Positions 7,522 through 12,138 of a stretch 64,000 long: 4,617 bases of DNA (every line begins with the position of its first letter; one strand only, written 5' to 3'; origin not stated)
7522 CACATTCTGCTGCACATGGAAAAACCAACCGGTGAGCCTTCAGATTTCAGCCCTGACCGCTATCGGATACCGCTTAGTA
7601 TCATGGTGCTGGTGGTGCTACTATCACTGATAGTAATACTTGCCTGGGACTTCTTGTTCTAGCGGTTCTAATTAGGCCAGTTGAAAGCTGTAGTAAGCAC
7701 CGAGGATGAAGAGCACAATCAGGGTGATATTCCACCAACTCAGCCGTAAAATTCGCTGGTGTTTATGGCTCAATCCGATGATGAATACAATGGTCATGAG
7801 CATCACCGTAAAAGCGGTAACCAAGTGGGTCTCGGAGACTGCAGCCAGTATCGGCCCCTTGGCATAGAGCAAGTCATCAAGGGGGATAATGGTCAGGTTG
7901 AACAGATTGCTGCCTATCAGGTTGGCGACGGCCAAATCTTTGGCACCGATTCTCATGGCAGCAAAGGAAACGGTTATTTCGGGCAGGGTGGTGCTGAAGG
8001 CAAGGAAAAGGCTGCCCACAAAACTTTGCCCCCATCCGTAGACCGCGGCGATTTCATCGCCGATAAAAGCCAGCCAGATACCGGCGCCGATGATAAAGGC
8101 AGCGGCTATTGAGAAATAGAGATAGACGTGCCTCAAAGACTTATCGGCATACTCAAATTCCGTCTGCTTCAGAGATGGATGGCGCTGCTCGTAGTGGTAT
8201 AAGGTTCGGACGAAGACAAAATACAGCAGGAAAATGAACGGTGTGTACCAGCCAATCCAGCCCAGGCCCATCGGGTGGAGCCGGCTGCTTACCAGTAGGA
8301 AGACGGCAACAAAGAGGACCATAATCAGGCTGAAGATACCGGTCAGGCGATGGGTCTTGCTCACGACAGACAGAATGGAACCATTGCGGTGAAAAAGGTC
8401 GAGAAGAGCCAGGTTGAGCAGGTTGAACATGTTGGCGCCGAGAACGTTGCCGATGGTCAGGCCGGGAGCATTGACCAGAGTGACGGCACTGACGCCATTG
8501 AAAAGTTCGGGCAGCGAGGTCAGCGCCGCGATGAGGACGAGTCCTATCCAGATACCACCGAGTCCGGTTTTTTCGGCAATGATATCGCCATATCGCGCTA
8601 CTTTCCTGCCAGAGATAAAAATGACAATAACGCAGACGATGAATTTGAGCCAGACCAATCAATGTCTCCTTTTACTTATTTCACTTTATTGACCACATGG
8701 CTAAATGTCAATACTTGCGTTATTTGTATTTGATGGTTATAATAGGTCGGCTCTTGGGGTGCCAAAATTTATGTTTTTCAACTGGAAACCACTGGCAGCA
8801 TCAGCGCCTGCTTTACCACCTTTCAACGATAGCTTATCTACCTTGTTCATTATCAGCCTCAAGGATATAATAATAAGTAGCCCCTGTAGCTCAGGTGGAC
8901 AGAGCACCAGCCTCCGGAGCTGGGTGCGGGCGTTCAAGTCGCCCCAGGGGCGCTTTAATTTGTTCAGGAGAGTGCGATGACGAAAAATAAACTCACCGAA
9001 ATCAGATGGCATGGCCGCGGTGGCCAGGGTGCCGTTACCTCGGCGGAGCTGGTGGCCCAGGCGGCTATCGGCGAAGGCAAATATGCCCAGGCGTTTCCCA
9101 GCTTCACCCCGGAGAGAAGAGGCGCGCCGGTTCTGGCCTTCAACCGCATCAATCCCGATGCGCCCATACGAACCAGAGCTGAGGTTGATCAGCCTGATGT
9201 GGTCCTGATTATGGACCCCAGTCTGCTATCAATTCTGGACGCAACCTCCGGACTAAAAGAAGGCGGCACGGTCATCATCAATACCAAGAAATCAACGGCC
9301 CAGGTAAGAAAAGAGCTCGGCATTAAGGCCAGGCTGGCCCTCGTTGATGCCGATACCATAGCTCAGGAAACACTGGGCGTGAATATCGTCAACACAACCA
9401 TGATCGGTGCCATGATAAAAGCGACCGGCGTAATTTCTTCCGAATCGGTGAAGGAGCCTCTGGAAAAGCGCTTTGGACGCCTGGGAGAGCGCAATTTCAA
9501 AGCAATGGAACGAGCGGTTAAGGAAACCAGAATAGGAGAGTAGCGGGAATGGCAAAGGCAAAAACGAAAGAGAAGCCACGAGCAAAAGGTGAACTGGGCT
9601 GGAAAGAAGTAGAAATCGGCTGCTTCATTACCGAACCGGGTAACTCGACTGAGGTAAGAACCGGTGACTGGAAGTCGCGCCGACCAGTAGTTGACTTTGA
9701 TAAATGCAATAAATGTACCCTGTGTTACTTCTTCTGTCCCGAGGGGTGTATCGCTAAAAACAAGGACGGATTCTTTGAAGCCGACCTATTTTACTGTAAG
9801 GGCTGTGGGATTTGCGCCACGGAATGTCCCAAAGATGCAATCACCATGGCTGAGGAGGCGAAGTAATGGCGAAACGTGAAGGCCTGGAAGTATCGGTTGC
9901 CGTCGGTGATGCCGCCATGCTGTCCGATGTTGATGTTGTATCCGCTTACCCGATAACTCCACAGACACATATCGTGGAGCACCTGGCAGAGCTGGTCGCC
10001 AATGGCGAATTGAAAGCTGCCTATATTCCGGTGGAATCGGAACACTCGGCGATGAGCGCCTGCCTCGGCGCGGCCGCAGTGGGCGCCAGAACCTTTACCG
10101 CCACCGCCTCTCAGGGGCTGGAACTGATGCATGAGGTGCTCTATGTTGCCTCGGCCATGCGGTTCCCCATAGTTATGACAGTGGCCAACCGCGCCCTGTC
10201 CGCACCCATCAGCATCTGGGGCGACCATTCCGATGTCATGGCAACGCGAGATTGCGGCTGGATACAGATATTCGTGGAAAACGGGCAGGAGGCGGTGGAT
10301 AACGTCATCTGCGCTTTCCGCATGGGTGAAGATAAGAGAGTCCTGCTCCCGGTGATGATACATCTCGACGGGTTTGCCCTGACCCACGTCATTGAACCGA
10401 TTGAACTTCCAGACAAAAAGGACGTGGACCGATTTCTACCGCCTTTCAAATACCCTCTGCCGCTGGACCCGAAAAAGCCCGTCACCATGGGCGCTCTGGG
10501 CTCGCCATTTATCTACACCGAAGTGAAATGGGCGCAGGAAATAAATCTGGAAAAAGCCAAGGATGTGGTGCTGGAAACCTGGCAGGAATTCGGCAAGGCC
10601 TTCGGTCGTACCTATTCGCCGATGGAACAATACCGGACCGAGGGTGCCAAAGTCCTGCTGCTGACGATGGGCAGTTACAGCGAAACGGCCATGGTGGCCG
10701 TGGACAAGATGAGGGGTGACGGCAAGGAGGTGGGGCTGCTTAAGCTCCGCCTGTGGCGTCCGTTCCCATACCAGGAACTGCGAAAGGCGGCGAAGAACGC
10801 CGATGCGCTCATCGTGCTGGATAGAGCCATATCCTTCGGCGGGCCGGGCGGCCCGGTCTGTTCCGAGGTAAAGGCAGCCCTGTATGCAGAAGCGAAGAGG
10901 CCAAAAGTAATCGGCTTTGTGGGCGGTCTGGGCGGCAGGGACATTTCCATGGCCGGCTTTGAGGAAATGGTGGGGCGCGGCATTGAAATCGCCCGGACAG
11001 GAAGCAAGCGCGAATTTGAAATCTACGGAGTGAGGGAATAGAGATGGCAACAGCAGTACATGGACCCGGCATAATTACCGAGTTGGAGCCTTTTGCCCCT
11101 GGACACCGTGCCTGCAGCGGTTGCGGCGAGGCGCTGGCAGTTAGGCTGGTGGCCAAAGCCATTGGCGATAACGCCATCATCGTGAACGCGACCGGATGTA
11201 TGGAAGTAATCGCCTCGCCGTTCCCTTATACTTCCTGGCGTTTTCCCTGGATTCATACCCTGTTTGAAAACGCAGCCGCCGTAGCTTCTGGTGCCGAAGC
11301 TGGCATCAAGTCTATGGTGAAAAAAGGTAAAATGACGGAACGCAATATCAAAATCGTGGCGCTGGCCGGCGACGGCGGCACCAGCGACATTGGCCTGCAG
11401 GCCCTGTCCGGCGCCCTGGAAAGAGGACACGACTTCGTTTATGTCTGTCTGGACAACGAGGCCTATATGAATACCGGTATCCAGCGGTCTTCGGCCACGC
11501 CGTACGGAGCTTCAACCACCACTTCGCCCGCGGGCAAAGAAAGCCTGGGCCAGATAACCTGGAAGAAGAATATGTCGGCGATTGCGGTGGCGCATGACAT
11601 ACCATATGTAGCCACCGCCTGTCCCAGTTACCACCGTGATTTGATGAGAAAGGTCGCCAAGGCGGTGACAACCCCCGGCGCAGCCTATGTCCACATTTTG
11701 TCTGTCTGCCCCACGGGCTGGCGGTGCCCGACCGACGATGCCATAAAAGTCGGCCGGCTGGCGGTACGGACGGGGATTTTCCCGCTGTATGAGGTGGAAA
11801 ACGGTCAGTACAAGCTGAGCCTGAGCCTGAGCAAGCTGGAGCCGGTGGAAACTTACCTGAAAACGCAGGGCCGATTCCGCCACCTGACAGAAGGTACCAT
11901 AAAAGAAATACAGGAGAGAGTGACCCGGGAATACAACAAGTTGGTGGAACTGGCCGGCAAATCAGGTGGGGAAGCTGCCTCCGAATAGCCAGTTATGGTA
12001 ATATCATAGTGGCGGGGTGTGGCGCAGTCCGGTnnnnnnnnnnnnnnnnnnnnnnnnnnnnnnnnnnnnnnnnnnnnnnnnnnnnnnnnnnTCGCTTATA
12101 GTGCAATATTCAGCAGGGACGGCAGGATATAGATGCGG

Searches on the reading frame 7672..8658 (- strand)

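Call 22: search_protein_families(library=pfam, proteins=[window:7672-8658:-], max_evalue=0.00001)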
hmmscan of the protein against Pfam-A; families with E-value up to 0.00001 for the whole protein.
window:7672-8658:- (328 aa): 1 family
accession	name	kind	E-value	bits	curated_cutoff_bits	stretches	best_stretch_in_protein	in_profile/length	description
PF01699.29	Na_Ca_ex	-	3.4e-29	102.2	24.9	2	178-325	2-150/151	Sodium/calcium exchanger protein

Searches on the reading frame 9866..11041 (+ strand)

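Call 56: search_protein_families(library=pfam, proteins=[window:9866-11041:+], max_evalue=0.000001)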
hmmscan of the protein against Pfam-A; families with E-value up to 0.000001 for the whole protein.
window:9866-11041:+ (391 aa): 3 families
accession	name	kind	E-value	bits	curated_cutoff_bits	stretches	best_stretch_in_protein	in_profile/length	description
PF01855.24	POR_N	-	1.2e-69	235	27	1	16-236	2-227/231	Pyruvate flavodoxin/ferredoxin oxidoreductase, thiamine diP-bdg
PF17147.9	PFOR_II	-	8.2e-29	100.4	27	1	261-362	1-99/102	Pyruvate:ferredoxin oxidoreductase core domain II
PF02780.25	Transketolase_C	-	3e-09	37.3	25.9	1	257-345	6-94/124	Transketolase, C-terminal domain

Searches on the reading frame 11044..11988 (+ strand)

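Call 22: search_protein_families(library=pfam, proteins=[window:11044-11988:+], max_evalue=0.00001)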
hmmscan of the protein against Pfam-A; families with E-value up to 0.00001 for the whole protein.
window:11044-11988:+ (314 aa): 1 family
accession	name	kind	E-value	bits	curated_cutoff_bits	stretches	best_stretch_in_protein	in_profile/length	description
PF02775.26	TPP_enzyme_C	-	4.6e-21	75.6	21.9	1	50-218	2-151/151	Thiamine pyrophosphate enzyme, C-terminal TPP binding domain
